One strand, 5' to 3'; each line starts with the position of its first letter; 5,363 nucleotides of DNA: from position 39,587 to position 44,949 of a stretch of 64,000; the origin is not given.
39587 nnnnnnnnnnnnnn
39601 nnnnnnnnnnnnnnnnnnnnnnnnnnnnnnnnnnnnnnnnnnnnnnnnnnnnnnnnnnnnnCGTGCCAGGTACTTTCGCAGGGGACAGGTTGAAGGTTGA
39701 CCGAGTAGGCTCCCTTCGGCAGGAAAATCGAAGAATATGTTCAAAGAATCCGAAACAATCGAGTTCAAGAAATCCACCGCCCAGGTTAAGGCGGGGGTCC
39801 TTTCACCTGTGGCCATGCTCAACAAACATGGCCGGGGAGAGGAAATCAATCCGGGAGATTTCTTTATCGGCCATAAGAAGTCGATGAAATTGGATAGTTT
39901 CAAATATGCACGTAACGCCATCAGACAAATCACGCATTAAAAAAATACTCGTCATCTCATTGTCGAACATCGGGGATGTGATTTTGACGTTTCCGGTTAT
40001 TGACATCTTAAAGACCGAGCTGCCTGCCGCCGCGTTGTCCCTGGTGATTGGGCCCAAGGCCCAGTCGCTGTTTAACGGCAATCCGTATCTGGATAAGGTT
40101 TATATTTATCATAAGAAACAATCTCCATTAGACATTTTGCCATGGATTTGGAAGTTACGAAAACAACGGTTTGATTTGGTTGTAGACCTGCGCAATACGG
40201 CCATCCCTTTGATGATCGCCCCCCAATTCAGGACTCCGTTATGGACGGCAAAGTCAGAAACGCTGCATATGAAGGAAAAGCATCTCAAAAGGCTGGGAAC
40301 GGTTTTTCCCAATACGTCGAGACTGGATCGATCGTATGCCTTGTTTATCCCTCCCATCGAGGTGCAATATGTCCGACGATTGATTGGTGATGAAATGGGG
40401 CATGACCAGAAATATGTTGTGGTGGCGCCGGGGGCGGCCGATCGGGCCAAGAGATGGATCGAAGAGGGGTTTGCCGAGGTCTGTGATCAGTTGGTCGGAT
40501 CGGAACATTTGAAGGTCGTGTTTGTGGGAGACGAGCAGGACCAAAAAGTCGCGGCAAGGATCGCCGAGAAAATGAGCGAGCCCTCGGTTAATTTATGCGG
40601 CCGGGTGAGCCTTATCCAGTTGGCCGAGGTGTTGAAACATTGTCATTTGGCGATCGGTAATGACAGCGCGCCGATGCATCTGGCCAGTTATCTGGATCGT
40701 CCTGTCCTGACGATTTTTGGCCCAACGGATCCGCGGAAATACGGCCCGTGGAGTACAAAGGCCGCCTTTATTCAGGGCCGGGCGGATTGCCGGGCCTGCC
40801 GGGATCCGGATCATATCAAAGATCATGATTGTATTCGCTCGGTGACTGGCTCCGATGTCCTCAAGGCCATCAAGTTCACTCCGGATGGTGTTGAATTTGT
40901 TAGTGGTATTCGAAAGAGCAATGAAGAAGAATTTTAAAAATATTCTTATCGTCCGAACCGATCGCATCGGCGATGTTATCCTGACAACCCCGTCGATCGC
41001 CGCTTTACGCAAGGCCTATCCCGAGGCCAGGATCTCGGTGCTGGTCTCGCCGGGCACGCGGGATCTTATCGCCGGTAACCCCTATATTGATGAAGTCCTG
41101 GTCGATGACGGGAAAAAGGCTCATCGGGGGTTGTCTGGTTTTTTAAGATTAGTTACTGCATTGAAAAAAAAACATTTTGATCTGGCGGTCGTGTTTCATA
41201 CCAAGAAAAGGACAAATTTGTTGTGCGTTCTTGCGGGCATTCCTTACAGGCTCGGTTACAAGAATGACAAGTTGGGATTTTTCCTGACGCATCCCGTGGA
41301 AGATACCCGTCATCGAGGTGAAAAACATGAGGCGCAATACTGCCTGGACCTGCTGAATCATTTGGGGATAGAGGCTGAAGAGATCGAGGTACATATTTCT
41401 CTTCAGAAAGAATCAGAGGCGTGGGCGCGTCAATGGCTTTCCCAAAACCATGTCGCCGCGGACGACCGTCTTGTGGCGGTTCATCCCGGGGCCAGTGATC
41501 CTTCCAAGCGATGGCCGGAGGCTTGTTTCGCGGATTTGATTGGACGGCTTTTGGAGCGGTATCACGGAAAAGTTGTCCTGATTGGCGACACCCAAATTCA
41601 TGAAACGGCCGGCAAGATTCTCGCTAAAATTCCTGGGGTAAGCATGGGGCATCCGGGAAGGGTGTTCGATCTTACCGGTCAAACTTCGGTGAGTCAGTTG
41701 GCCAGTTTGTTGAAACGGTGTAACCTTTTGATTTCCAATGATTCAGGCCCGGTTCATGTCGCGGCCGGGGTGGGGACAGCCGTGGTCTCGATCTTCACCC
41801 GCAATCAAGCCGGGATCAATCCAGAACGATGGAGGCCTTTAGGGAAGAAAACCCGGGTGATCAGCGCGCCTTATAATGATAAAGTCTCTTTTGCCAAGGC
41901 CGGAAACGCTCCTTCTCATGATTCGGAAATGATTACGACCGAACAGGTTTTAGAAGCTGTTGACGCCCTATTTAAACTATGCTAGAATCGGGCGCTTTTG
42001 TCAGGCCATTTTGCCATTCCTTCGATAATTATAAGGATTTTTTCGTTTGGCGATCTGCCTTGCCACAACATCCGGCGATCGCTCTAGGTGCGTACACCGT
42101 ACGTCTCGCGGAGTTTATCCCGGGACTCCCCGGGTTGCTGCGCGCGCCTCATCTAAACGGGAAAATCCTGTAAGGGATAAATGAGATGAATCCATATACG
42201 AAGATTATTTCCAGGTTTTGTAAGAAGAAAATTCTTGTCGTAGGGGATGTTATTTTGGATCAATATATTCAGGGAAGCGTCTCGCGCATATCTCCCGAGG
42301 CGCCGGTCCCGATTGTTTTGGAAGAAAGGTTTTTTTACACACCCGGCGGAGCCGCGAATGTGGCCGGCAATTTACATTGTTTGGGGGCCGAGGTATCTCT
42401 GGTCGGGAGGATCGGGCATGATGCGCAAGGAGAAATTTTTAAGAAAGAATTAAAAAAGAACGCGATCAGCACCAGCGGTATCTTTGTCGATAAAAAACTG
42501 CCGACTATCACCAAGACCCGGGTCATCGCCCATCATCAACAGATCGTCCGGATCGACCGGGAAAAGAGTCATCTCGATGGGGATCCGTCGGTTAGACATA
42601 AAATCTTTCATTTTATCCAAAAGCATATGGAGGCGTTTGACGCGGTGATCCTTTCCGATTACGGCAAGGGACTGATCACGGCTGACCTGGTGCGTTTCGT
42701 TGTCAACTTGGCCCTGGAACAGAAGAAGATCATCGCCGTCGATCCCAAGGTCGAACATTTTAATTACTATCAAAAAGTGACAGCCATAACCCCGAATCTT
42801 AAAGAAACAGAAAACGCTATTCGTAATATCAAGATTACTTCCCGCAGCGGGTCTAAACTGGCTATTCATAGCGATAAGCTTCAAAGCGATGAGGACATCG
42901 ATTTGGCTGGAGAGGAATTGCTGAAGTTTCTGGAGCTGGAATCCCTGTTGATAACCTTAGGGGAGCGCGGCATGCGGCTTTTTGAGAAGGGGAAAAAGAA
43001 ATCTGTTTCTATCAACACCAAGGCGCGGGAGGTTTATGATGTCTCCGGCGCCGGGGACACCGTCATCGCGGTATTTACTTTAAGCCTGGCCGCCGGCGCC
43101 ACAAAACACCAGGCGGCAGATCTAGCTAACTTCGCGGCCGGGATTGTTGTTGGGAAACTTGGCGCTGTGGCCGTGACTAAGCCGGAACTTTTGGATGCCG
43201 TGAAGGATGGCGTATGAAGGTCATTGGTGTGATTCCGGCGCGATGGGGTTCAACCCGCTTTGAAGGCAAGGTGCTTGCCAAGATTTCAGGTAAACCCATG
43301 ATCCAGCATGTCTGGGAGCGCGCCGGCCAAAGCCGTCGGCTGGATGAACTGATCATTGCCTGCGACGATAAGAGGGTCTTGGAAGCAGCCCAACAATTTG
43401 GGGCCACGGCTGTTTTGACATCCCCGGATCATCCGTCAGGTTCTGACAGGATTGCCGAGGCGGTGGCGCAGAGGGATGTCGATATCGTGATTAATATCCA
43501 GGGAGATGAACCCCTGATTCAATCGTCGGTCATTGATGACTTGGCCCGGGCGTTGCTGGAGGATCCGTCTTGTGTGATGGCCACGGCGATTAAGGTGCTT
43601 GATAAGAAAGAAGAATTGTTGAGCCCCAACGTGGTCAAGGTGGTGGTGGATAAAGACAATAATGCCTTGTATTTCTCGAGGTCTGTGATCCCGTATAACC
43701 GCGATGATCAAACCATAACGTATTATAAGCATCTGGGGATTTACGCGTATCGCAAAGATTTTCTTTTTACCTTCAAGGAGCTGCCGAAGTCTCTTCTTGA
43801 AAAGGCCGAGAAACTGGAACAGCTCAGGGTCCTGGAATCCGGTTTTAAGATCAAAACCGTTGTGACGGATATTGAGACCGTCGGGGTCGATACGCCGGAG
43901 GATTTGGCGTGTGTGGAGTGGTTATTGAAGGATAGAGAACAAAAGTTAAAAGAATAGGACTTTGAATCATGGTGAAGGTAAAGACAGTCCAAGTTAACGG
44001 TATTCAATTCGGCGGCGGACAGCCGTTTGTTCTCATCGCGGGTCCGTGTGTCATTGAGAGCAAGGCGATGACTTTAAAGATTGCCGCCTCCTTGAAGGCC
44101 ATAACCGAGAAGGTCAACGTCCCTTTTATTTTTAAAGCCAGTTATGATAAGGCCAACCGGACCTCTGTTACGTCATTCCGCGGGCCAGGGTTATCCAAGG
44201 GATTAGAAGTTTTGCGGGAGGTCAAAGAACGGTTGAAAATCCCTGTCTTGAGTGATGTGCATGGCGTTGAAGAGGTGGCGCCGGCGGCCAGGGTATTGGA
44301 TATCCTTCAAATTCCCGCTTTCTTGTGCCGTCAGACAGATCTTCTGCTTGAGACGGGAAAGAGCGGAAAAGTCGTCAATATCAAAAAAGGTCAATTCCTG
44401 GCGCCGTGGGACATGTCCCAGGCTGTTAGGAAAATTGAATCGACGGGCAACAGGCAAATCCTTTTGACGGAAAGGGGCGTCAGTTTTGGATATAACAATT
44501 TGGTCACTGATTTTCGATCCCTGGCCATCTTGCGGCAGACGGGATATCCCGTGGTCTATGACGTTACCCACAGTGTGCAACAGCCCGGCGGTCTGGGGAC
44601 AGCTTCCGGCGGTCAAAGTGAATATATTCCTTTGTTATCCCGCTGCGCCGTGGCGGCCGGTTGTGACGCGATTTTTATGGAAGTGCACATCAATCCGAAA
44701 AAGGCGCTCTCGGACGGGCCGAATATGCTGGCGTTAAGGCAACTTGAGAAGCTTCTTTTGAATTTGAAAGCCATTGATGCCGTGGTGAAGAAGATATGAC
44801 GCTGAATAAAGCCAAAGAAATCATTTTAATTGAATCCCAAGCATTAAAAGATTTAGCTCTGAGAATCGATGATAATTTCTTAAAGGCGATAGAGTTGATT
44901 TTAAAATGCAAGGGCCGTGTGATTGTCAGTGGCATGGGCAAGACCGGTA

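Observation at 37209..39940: AT-rich defence islet (AbiEi/AbiEii type IV TA plus COG2865 remnants) splitting the LPS heptosyltransferase cluster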

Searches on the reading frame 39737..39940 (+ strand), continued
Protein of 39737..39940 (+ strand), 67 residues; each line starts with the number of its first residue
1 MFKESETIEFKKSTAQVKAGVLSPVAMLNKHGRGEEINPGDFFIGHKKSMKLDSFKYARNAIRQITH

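Call 78: search_protein_families(library=pfam, proteins=[P0187, P0215, P0207, P0206, P0204, P0213, P0178, P0167, P0208, P0184], max_evalue=0.001)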
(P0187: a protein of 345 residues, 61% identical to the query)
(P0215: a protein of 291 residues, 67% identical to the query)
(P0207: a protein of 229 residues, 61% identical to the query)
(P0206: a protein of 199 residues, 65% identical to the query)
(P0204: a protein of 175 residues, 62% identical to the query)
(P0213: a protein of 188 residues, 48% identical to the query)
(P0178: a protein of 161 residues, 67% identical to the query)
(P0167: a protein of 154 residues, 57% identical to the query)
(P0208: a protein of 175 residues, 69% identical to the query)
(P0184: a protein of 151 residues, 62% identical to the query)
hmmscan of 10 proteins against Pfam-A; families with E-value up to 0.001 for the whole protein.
P0187 (345 aa): 2 families
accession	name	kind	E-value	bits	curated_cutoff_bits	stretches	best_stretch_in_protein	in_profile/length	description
PF13749.12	HATPase_c_4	-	4.8e-18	65.4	26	1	280-341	3-65/89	Putative ATP-dependent DNA helicase recG C-terminal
PF04326.19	SLFN_AlbA_2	-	2.6e-15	57.4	25.3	1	7-117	1-117/118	Schlafen, AlbA_2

P0215 (291 aa): 3 families
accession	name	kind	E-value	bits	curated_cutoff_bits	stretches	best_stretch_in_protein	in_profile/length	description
PF13749.12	HATPase_c_4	-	8.1e-19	67.9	26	1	114-197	5-89/89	Putative ATP-dependent DNA helicase recG C-terminal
PF04326.19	SLFN_AlbA_2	-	7e-12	46.4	25.3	1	6-91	1-89/118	Schlafen, AlbA_2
PF21247.3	Fic-like_C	-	7.9e-11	42.1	27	1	239-284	16-61/64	Filamentation induced by cAMP protein Fic-like, C-terminal domain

P0207 (229 aa): 1 family
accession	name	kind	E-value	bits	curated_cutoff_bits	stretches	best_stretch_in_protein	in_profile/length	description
PF04326.19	SLFN_AlbA_2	-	1.7e-18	67.7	25.3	1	6-116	1-117/118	Schlafen, AlbA_2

P0206 (199 aa): 4 families
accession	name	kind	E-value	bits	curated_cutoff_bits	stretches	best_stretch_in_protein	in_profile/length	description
PF04326.19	SLFN_AlbA_2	-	1.6e-18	67.8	25.3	1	5-115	1-117/118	Schlafen, AlbA_2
PF13412.12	HTH_24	-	1.8e-10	40.6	21.9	1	142-185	5-48/48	Winged helix-turn-helix DNA-binding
PF08279.18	HTH_11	-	7.2e-05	23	25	1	144-183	4-44/55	HTH domain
PF13545.12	HTH_Crp_2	-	0.00066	20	27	0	153-188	21-56/70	Crp-like helix-turn-helix domain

P0204 (175 aa): 1 family
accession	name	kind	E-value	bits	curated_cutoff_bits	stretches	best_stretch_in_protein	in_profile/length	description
PF04326.19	SLFN_AlbA_2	-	2.9e-17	63.7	25.3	1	6-105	1-105/118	Schlafen, AlbA_2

P0213 (188 aa): 10 families
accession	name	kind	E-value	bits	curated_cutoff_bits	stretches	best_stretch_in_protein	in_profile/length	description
PF13749.12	HATPase_c_4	-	2.1e-09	37.7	26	1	45-100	33-89/89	Putative ATP-dependent DNA helicase recG C-terminal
PF08279.18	HTH_11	-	7e-09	35.9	25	1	130-182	3-54/55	HTH domain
PF13412.12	HTH_24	-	1.6e-08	34.4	21.9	1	127-173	2-48/48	Winged helix-turn-helix DNA-binding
PF01726.22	LexA_DNA_bind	-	2.2e-06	27.8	23.7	1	124-175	2-59/65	LexA DNA binding domain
PF12802.13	MarR_2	-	2.4e-06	28.1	27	1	126-177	3-55/61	MarR family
PF01022.26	HTH_5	-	2.1e-05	24.7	22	1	129-172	3-45/47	Bacterial regulatory protein, arsR family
PF01325.25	Fe_dep_repress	-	9.3e-05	23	26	1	131-172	11-52/60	Iron dependent repressor, N-terminal DNA binding domain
PF12840.13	HTH_20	-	0.0001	22.7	27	1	132-174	8-50/51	Helix-turn-helix domain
PF01047.28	MarR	-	0.00014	22.1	24.6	1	126-174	1-49/59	MarR family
PF08220.18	HTH_DeoR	-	0.00096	19.3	21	0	130-175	2-47/57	DeoR-like helix-turn-helix domain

P0178 (161 aa): 1 family
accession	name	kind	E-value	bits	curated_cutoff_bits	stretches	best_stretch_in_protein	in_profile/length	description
PF04326.19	SLFN_AlbA_2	-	5.8e-12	46.6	25.3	1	5-121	1-112/118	Schlafen, AlbA_2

P0167 (154 aa): 0 families

P0208 (175 aa): 2 families
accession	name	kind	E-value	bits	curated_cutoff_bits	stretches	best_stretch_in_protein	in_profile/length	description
PF13749.12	HATPase_c_4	-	3.7e-11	43.3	26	1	45-95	15-67/89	Putative ATP-dependent DNA helicase recG C-terminal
PF04326.19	SLFN_AlbA_2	-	2.4e-06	28.5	25.3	1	9-71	1-63/118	Schlafen, AlbA_2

P0184 (151 aa): 1 family
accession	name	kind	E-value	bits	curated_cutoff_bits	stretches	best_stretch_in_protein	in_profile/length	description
PF13412.12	HTH_24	-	7.3e-07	29.1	21.9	1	96-137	7-48/48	Winged helix-turn-helix DNA-binding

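Call 83: find_encoding_contigs(protein=P0213, flank=5000, max_places=4)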
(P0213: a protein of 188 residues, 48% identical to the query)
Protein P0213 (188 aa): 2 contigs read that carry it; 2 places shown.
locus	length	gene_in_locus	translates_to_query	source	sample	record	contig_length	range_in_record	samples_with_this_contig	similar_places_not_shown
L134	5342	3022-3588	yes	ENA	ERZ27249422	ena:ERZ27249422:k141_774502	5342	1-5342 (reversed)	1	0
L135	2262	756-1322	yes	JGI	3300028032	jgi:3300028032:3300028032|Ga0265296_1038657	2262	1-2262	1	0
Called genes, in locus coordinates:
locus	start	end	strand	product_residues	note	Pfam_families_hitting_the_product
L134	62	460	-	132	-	-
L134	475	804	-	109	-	-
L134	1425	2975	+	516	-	PF12161:HsdM_N, PF02384:N6_Mtase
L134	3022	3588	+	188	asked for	PF13749:HATPase_c_4, PF01726:LexA_DNA_bind (weak), PF12802:MarR_2 (weak), PF01022:HTH_5 (faint), PF08279:HTH_11, PF13412:HTH_24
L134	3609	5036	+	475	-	-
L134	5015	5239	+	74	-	-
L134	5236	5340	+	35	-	?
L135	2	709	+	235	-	?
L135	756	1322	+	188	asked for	PF13749:HATPase_c_4, PF01726:LexA_DNA_bind (weak), PF12802:MarR_2 (weak), PF01022:HTH_5 (faint), PF08279:HTH_11, PF13412:HTH_24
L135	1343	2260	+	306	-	?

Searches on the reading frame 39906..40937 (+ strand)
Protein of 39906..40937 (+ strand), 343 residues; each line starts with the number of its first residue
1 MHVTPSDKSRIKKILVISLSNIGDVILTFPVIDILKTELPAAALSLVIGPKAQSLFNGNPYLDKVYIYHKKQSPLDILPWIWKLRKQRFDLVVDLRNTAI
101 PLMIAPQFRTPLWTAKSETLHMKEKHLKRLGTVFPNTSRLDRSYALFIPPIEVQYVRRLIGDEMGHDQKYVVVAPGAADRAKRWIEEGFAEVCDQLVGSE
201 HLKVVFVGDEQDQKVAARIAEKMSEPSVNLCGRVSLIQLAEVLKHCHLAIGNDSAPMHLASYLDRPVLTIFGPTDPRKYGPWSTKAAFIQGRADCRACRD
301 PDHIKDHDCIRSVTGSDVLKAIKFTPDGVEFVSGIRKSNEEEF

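Call 3: search_protein_families(library=pfam, proteins=[window:39906-40937:+], max_evalue=0.01)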
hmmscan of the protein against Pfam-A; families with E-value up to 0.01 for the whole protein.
window:39906-40937:+ (343 aa): 1 family
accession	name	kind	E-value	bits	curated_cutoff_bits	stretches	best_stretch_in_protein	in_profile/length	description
PF01075.23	Glyco_transf_9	-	2.9e-36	125.5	22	1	163-300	100-238/247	Glycosyltransferase family 9 (heptosyltransferase)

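Call 90: search_protein_families(library=ncbifam, proteins=[window:39906-40937:+], max_evalue=0.00001)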
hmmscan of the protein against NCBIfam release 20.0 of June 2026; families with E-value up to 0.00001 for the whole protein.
window:39906-40937:+ (343 aa): 7 families
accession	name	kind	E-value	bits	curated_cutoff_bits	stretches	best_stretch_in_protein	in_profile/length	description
TIGR02201.1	heptsyl_trn_III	equivalog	2.5e-37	128.7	170.2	2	114-307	130-321/344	putative lipopolysaccharide heptosyltransferase III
NF007742.0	PRK10422.1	equivalog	3e-35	121.7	467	1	9-289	3-306/352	lipopolysaccharide core heptosyltransferase RfaQ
TIGR02195.1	heptsyl_trn_II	equivalog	1.7e-30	106.3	134.6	1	165-323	171-335/339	lipopolysaccharide heptosyltransferase II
TIGR02193.1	heptsyl_trn_I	equivalog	4.6e-25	88.5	185.3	1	161-301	171-304/320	lipopolysaccharide heptosyltransferase I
NF008162.0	PRK10916.1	equivalog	1.9e-19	70.1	569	1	167-321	179-338/348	ADP-heptose--LPS heptosyltransferase RfaF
NF008204.0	PRK10964.1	equivalog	2.3e-16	59.8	437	1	160-287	170-295/322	lipopolysaccharide heptosyltransferase RfaC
TIGR04414.1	hepto_Aah_TibC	equivalog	7.9e-07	28.3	200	1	166-300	202-332/374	autotransporter strand-loop-strand O-heptosyltransferase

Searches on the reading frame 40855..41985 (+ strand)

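Call 3: search_protein_families(library=pfam, proteins=[window:40855-41985:+], max_evalue=0.01)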
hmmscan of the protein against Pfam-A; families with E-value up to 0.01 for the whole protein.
window:40855-41985:+ (376 aa): 1 family
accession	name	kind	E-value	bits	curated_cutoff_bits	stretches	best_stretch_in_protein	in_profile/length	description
PF01075.23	Glyco_transf_9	-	2.7e-31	109.2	22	1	97-348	2-239/247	Glycosyltransferase family 9 (heptosyltransferase)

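Call 90: search_protein_families(library=ncbifam, proteins=[window:40921-41985:+], max_evalue=0.00001)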
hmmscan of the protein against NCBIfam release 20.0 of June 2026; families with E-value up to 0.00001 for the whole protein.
window:40921-41985:+ (354 aa): 6 families
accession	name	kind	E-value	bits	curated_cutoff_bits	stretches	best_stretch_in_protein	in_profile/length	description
TIGR02195.1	heptsyl_trn_II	equivalog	9.1e-36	123.6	134.6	1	7-350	1-337/339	lipopolysaccharide heptosyltransferase II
TIGR02201.1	heptsyl_trn_III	equivalog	6.1e-35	120.9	170.2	1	8-350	2-342/344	putative lipopolysaccharide heptosyltransferase III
NF007742.0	PRK10422.1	equivalog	8e-33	113.7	467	1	1-351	1-343/352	lipopolysaccharide core heptosyltransferase RfaQ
NF008162.0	PRK10916.1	equivalog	1e-26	94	569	1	7-350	2-342/348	ADP-heptose--LPS heptosyltransferase RfaF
TIGR02193.1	heptsyl_trn_I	equivalog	1.4e-23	83.7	185.3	1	7-304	1-293/320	lipopolysaccharide heptosyltransferase I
NF008204.0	PRK10964.1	equivalog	9.4e-08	31.5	437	0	165-294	162-281/322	lipopolysaccharide heptosyltransferase RfaC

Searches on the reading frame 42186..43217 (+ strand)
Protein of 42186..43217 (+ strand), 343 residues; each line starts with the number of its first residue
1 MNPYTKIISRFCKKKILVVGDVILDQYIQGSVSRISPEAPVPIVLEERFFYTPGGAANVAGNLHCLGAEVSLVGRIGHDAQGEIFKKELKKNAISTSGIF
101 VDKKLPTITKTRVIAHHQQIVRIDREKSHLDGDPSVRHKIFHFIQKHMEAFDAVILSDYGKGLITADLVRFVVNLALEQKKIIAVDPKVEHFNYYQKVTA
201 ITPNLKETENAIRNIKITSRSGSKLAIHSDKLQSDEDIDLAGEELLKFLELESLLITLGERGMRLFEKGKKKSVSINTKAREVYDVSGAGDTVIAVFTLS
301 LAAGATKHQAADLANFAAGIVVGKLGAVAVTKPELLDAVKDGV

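Call 54: search_protein_families(library=pfam, proteins=[window:42186-43217:+], max_evalue=0.001)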
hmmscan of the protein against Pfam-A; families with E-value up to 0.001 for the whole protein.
window:42186-43217:+ (343 aa): 1 family
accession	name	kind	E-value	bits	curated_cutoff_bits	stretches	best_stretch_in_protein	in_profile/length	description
PF00294.29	PfkB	-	1.7e-35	123.3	25.8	1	14-329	2-297/302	pfkB family carbohydrate kinase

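Call 90: search_protein_families(library=ncbifam, proteins=[window:42186-43217:+], max_evalue=0.00001)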
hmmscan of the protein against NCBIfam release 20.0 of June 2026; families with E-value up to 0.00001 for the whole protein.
window:42186-43217:+ (343 aa): 15 families
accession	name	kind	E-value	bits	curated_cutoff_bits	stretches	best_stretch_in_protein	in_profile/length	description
TIGR02198.1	rfaE_dom_I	equivalog_domain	6.7e-106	354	345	1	8-339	2-314/315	D-glycero-beta-D-manno-heptose-7-phosphate kinase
NF008454.0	PRK11316.1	equivalog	1.3e-85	287.8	521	1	7-340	4-313/475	bifunctional D-glycero-beta-D-manno-heptose-7-phosphate kinase/D-glycero-beta-D-manno-heptose 1-phosphate adenylyltransferase HldE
TIGR02152.1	D_ribokin_bact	equivalog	1.1e-20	74.2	299.65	1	16-328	1-287/298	ribokinase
NF006957.1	PRK09434.1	equivalog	1.3e-15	57.7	450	1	46-331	19-288/302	fructokinase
TIGR03828.1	pfkB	equivalog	4.6e-14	52.1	292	1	57-341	39-300/305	1-phosphofructokinase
TIGR04382.1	myo_inos_iolC_N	equivalog_domain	4.8e-14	52.3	300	1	249-327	218-295/309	5-dehydro-2-deoxygluconokinase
TIGR03168.1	1-PFK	subfamily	2.4e-13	49.7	216.4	1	54-340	36-299/305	hexose kinase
NF008353.0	PRK11142.1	equivalog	6.3e-12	45.6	341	1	46-328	31-290/307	ribokinase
NF053626.1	RibKinHalex1628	equivalog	4.1e-11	42.9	330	1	53-119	38-104/293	ATP-dependent ribose-1-phosphate kinase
NF007321.0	PRK09813.1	equivalog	5e-10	39.3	247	0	51-111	22-82/261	fructoselysine 6-kinase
NF040938.1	KDG_KDGal_kin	equivalog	3.3e-09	36.3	400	0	232-323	197-285/305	bifunctional 2-dehydro-3-deoxygluconokinase/2-dehydro-3-deoxygalactonokinase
NF041134.1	R1P_kin_Thcocales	equivalog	1.7e-08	34.2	500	0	44-143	28-129/291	ADP-dependent ribose-1-phosphate kinase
NF047869.1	myo_kin_aldol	exception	4.6e-08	31.9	600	0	51-105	37-91/586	bifunctional 5-dehydro-2-deoxygluconokinase/5-dehydro-2-deoxyphosphogluconate aldolase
NF049991.1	TagKinase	equivalog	1.5e-07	30.6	420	0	217-328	197-302/321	tagatose kinase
NF041164.1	NucKinThplmales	equivalog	7.8e-06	25.3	450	0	243-322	196-272/295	nucleoside kinase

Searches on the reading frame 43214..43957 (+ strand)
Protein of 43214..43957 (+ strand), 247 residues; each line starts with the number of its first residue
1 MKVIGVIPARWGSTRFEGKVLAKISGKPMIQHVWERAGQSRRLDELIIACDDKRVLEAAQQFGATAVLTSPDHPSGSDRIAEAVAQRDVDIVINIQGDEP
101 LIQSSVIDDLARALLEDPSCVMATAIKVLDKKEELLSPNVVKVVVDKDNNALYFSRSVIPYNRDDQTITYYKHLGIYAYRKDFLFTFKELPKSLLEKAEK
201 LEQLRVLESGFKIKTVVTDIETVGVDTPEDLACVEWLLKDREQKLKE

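Call 54: search_protein_families(library=pfam, proteins=[window:43214-43957:+], max_evalue=0.001)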
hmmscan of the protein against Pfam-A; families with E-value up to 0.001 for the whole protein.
window:43214-43957:+ (247 aa): 3 families
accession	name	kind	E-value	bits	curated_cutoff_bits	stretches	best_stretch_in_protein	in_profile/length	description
PF02348.25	CTP_transf_3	-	1.9e-66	224.4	22.6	1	4-213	1-217/217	Cytidylyltransferase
PF12804.13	NTP_transf_3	-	1.2e-11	45.5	27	1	13-123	9-120/160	MobA-like NTP transferase domain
PF00107.32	ADH_zinc_N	-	0.00085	19.7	31.8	0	50-105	21-75/129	Zinc-binding dehydrogenase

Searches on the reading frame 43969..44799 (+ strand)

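Call 54: search_protein_families(library=pfam, proteins=[window:43969-44799:+], max_evalue=0.001)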
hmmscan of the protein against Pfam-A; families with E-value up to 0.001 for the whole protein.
window:43969-44799:+ (276 aa): 1 family
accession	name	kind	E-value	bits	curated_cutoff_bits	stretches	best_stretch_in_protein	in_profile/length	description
PF00793.26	DAHP_synth_1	-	2.4e-74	250.1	25.5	1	10-271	8-266/270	DAHP synthetase I family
